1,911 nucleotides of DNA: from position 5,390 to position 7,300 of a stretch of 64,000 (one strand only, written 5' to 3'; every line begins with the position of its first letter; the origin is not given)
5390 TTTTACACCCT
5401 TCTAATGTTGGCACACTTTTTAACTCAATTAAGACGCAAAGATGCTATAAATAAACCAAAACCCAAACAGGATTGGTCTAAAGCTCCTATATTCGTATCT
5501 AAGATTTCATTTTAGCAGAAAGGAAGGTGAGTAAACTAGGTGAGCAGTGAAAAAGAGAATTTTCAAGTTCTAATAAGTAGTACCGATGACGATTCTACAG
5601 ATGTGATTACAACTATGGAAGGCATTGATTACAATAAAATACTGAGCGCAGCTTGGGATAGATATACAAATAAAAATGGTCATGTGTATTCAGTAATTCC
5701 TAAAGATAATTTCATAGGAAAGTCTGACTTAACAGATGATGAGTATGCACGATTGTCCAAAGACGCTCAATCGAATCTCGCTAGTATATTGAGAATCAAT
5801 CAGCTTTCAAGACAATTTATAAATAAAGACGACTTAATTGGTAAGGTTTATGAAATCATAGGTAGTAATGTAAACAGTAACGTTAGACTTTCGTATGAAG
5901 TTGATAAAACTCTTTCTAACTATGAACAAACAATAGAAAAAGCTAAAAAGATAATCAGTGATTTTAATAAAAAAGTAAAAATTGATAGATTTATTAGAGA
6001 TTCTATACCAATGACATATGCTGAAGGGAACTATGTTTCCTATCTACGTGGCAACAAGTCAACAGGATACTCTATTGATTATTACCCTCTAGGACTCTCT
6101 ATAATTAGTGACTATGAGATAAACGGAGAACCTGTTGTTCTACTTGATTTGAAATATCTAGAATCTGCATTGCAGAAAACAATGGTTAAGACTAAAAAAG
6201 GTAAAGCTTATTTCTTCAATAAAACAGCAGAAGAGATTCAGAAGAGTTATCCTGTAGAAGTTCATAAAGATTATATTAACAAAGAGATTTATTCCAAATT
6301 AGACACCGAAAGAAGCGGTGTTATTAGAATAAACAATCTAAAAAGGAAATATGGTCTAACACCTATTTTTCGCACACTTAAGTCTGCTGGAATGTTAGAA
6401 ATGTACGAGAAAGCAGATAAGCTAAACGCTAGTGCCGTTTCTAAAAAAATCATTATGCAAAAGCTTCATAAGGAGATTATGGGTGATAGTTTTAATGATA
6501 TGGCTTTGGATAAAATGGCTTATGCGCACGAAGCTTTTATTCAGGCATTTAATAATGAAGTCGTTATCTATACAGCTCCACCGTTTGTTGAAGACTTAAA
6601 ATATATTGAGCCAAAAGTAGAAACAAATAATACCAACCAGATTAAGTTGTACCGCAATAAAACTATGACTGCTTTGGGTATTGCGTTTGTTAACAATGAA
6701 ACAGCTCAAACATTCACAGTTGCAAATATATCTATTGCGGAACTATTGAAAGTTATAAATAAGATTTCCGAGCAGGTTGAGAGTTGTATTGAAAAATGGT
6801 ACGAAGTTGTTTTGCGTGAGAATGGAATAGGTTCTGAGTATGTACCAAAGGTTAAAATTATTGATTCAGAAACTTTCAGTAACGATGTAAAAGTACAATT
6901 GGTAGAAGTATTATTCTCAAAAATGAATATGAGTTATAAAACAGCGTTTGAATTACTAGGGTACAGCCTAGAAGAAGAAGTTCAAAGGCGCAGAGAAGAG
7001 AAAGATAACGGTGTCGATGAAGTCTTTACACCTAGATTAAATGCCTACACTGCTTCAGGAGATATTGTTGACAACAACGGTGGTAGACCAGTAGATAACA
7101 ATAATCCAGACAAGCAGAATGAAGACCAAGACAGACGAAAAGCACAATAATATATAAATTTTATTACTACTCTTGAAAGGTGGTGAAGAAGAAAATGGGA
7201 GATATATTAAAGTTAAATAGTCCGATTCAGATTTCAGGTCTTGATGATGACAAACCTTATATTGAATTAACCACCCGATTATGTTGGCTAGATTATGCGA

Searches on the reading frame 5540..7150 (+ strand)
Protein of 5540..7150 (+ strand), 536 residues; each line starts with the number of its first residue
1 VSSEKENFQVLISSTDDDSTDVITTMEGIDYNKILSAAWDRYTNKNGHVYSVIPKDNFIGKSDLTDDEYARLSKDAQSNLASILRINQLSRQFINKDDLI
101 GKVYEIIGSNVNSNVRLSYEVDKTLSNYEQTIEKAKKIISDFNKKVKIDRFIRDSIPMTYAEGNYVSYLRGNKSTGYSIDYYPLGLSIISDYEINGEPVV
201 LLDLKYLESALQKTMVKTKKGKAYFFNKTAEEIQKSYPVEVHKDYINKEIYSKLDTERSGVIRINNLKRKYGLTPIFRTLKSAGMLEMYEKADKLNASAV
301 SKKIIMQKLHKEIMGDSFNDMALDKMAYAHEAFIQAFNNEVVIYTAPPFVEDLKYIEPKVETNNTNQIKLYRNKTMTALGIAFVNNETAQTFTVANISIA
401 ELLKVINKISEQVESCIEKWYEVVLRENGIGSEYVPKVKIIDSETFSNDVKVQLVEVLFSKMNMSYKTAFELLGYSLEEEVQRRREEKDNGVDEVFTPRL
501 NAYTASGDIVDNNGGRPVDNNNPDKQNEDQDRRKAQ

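Call 29: search_protein_families(library=phrogs, proteins=[window:5540-7150:+], max_evalue=0.00001)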
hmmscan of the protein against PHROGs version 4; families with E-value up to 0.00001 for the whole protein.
window:5540-7150:+ (536 aa): 1 family
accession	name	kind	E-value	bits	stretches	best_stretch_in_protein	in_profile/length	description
phrog_2739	-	head and packaging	6.1e-27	95.4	1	83-531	64-493/501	portal protein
